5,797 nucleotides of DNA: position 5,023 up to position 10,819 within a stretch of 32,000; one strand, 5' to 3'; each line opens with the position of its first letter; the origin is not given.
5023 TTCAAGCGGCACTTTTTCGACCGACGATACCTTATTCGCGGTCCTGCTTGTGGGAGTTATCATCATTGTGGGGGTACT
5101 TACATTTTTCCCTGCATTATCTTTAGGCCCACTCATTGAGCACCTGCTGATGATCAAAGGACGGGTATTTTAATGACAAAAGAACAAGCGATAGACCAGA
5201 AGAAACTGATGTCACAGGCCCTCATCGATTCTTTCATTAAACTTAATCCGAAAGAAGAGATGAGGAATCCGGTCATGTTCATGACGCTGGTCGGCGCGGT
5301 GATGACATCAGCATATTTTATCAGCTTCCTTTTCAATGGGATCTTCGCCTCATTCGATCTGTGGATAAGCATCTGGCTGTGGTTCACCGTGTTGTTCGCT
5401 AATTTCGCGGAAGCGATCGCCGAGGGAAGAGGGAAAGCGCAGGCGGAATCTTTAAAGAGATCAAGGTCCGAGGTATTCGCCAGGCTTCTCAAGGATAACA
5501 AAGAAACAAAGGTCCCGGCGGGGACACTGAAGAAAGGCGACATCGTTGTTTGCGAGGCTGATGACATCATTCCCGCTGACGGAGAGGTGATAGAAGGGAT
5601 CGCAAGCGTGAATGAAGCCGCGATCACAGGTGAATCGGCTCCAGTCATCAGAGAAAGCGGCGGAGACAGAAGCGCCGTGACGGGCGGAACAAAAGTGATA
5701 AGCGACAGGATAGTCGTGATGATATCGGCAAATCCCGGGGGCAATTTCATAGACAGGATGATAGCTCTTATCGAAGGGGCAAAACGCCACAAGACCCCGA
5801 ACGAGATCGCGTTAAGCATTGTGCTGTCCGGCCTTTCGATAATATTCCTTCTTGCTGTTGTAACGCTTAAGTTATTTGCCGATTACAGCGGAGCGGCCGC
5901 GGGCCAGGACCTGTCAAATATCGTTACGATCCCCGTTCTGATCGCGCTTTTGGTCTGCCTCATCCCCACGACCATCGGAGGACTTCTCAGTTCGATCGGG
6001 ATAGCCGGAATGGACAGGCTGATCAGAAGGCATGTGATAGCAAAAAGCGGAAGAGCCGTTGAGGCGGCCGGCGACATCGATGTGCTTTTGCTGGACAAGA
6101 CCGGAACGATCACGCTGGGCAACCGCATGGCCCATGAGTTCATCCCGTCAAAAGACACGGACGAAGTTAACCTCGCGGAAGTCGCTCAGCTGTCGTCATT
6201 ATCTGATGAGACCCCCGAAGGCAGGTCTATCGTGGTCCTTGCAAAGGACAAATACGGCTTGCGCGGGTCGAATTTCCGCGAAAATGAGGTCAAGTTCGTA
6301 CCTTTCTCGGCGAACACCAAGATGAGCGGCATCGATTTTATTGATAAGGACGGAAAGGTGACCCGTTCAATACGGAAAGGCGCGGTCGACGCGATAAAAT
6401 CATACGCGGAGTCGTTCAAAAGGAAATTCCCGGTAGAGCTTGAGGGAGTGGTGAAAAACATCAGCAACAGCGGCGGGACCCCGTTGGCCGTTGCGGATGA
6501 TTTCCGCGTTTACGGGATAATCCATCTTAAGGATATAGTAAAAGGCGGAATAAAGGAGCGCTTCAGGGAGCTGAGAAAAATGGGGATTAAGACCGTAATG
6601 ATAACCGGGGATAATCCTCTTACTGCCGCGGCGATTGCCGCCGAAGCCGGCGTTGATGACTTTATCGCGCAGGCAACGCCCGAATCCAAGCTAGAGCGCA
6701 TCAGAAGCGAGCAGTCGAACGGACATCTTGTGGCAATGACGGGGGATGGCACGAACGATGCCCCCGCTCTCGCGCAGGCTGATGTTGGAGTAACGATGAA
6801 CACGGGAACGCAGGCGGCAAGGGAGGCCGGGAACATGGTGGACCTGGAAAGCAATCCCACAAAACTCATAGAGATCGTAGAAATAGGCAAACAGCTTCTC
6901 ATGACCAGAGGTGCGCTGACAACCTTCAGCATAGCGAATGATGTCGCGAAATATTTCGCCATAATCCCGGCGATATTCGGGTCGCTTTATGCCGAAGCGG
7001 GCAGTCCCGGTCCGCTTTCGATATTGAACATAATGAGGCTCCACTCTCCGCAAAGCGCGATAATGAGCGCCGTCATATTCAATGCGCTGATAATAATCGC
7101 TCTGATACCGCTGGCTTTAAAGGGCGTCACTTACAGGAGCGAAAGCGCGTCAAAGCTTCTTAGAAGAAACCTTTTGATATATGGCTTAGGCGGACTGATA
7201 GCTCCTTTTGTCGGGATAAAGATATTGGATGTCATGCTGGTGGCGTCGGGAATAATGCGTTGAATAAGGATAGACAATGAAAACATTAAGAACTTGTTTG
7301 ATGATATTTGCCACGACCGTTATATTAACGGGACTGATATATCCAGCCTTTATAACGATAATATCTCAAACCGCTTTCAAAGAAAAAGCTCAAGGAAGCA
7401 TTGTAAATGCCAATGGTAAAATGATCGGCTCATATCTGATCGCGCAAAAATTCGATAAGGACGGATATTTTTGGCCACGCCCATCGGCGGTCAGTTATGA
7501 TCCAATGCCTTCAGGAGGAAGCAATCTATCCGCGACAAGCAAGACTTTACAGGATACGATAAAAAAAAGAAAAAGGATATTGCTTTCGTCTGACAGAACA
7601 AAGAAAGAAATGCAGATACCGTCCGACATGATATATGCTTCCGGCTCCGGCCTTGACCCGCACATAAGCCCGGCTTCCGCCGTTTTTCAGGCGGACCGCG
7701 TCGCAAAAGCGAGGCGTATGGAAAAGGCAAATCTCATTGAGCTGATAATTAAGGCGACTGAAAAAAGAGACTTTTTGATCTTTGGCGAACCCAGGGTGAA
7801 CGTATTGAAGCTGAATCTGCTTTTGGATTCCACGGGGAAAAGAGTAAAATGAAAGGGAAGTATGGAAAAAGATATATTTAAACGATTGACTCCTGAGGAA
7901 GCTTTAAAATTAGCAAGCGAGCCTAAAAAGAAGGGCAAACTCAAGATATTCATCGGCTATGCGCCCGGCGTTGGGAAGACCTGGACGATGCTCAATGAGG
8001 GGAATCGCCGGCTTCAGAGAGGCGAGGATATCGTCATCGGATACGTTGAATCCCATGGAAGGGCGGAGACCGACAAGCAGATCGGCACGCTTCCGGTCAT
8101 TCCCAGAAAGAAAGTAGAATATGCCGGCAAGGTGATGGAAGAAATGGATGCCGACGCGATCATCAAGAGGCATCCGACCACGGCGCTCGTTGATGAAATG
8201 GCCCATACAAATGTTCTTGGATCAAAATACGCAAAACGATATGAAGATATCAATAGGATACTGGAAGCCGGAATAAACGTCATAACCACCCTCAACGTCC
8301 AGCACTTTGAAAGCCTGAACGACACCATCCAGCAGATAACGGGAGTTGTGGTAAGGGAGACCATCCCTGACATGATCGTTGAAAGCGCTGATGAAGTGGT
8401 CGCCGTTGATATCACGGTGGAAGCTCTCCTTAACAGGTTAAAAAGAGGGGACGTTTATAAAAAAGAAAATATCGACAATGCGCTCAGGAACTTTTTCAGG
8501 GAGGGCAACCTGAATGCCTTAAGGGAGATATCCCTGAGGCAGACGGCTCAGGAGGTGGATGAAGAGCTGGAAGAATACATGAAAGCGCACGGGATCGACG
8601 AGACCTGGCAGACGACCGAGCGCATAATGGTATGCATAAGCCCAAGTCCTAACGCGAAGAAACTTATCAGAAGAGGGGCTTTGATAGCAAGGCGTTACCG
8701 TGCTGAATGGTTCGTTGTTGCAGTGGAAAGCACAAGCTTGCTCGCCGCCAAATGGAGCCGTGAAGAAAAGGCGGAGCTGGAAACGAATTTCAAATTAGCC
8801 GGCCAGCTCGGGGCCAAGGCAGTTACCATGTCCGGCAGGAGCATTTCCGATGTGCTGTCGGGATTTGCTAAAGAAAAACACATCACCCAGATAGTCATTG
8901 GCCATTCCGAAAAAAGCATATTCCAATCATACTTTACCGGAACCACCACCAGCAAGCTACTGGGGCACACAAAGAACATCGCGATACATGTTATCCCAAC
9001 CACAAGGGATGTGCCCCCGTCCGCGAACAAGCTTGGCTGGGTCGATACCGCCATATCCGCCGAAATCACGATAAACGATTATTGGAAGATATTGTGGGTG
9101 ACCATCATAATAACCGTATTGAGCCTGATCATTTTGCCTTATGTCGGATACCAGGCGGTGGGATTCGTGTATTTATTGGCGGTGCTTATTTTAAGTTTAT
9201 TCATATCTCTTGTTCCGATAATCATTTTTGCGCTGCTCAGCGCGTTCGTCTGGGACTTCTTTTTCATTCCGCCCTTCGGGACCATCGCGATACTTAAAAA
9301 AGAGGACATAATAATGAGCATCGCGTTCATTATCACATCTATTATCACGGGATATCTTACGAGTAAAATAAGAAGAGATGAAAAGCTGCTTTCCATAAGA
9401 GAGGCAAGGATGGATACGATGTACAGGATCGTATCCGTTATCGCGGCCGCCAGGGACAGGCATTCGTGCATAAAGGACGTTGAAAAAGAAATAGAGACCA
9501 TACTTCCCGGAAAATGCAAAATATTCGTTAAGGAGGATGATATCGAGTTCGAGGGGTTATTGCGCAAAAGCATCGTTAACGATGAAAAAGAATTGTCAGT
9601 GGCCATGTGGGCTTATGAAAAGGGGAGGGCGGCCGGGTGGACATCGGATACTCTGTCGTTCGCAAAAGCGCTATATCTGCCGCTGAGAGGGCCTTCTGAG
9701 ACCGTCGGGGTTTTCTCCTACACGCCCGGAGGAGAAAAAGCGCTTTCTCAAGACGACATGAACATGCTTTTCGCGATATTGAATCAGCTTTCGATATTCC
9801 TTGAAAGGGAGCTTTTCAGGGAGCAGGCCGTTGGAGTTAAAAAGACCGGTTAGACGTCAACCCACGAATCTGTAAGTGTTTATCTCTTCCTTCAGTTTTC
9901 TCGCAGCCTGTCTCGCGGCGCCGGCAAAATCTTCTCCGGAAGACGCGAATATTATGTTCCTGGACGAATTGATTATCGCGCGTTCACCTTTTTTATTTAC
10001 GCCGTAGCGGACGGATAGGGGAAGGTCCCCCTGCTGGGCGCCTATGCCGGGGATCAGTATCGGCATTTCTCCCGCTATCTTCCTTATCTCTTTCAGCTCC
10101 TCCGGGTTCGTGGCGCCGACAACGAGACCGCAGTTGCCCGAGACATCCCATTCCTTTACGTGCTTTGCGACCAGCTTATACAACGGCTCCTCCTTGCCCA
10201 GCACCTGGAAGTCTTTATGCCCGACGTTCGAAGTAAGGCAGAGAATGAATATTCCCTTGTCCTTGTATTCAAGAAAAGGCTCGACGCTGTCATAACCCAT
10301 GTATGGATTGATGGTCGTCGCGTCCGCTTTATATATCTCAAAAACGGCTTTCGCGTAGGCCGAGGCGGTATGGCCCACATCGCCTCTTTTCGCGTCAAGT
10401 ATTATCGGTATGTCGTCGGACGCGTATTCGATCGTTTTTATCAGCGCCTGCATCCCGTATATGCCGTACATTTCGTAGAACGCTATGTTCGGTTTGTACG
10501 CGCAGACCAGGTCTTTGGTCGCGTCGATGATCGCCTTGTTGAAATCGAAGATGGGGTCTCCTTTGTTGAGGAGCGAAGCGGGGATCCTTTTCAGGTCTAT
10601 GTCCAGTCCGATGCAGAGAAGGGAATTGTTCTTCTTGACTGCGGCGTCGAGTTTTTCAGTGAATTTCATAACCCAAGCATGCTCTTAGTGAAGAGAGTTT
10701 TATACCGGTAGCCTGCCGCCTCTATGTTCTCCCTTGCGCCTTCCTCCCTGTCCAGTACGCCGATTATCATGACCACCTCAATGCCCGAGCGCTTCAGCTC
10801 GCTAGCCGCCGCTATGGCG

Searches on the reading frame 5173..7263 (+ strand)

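Call 20: search_protein_families(library=pfam, proteins=[window:5173-7263:+], max_evalue=0.00001)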
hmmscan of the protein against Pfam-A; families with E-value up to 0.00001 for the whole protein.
window:5173-7263:+ (696 aa): 2 families
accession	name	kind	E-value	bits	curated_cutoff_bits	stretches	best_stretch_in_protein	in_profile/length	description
PF00122.25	E1-E2_ATPase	-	1.8e-29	103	28.1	1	102-285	6-180/181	E1-E2 ATPase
PF00702.32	Hydrolase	-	8.3e-26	92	26.4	1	302-537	1-191/191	haloacid dehalogenase-like hydrolase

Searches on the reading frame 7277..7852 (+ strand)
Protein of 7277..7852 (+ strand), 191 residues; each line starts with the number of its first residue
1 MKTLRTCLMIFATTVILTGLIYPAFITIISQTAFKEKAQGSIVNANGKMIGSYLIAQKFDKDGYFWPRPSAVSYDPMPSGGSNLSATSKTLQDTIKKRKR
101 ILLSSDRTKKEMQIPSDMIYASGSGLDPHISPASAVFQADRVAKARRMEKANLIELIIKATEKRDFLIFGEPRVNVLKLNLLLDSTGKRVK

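Call 20: search_protein_families(library=pfam, proteins=[window:7277-7852:+], max_evalue=0.00001)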
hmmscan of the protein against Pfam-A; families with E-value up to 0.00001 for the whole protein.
window:7277-7852:+ (191 aa): 1 family
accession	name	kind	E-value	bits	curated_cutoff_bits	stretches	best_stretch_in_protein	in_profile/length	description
PF02669.20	KdpC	-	5.7e-68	228.7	24.1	1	5-184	2-181/182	K+-transporting ATPase, c chain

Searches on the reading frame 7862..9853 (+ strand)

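Call 20: search_protein_families(library=pfam, proteins=[window:7862-9853:+], max_evalue=0.00001)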
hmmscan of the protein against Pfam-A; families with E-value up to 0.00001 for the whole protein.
window:7862-9853:+ (663 aa): 3 families
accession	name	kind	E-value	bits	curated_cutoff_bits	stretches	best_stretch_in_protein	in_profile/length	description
PF02702.23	KdpD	-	5.6e-91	304.1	26.1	1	23-232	1-210/210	Osmosensitive K+ channel His kinase sensor domain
PF13493.11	DUF4118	-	7.7e-20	71.1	28.4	1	407-509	1-103/107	Domain of unknown function (DUF4118)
PF00582.32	Usp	-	1.4e-08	35.9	24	1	253-371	3-134/141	Universal stress protein family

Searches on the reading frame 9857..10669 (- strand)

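Call 20: search_protein_families(library=pfam, proteins=[window:9857-10669:-], max_evalue=0.00001)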
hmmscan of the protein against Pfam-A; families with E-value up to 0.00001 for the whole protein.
window:9857-10669:- (270 aa): 1 family
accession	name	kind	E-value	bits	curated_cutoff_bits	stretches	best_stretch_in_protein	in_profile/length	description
PF00215.30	OMPdecase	-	2.7e-32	112.9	27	1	17-244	2-213/221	Orotidine 5'-phosphate decarboxylase / HUMPS family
